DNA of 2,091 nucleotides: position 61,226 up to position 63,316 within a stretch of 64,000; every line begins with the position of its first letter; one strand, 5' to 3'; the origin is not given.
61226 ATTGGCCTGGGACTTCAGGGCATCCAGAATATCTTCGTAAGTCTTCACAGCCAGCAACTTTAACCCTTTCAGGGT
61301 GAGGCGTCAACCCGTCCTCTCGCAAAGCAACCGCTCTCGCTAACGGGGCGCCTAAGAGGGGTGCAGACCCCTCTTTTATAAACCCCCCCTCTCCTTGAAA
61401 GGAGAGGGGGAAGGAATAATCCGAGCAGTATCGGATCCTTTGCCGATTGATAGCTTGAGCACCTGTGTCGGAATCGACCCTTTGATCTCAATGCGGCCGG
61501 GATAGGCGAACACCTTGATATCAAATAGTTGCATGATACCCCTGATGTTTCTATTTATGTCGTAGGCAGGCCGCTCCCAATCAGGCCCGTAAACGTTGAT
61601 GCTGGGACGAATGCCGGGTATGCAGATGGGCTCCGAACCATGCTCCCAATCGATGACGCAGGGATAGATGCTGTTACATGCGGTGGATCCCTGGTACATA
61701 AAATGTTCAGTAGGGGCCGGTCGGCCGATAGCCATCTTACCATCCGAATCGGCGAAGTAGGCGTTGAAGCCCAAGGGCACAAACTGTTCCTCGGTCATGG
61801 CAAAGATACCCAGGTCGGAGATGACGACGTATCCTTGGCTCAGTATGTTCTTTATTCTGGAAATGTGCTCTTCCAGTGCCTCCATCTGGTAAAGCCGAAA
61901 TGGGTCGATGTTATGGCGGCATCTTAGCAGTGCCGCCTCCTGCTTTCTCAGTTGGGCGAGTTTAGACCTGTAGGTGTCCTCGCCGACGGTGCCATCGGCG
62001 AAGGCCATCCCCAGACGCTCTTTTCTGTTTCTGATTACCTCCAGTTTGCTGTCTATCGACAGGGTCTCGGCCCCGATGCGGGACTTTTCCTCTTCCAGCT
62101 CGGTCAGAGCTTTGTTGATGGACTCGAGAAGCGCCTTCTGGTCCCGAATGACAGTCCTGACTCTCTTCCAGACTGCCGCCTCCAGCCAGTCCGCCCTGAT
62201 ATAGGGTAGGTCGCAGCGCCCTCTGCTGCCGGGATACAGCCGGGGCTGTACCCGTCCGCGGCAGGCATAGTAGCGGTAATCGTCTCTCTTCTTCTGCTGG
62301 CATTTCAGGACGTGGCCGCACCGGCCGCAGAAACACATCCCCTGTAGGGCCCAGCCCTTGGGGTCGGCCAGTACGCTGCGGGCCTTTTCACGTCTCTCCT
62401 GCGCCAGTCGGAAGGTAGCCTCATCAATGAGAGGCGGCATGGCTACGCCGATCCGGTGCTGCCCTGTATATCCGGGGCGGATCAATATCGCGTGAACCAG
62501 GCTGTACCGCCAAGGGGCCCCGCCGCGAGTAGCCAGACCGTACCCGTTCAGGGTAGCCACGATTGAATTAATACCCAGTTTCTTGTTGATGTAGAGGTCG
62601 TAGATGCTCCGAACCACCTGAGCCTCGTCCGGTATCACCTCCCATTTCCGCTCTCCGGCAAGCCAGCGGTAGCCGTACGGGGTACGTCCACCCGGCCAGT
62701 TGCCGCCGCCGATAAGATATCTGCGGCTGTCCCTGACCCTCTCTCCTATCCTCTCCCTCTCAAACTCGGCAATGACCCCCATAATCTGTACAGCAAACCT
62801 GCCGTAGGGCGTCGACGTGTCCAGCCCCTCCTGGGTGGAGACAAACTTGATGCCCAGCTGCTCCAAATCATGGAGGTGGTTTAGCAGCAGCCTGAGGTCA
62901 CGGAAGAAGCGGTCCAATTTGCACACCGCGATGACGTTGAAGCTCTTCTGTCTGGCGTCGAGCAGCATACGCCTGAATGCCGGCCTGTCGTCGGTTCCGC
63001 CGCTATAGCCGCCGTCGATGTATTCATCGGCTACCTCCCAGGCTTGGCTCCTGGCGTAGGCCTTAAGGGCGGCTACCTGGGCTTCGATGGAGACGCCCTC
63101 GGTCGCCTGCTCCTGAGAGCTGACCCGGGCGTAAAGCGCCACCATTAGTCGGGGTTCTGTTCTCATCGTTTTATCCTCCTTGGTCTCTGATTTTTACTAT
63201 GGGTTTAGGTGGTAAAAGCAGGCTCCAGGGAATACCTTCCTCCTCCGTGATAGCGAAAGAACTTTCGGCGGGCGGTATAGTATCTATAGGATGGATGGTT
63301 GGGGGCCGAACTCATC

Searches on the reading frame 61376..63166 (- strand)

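Call 54: search_protein_families(library=pfam, proteins=[window:61376-63166:-], max_evalue=0.00001)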
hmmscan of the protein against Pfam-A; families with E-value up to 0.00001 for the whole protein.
window:61376-63166:- (596 aa): 3 families
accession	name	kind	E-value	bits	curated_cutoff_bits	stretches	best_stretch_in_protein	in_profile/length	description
PF00239.26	Resolvase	-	1.2e-38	132.9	23.3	1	9-149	1-137/145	Resolvase, N terminal domain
PF07508.19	Recombinase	-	3.5e-14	53.3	21.1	1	179-261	1-101/102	Recombinase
PF13408.12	Zn_ribbon_recom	-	9.8e-13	48.7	25.3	1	274-337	2-58/58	Recombinase zinc beta ribbon domain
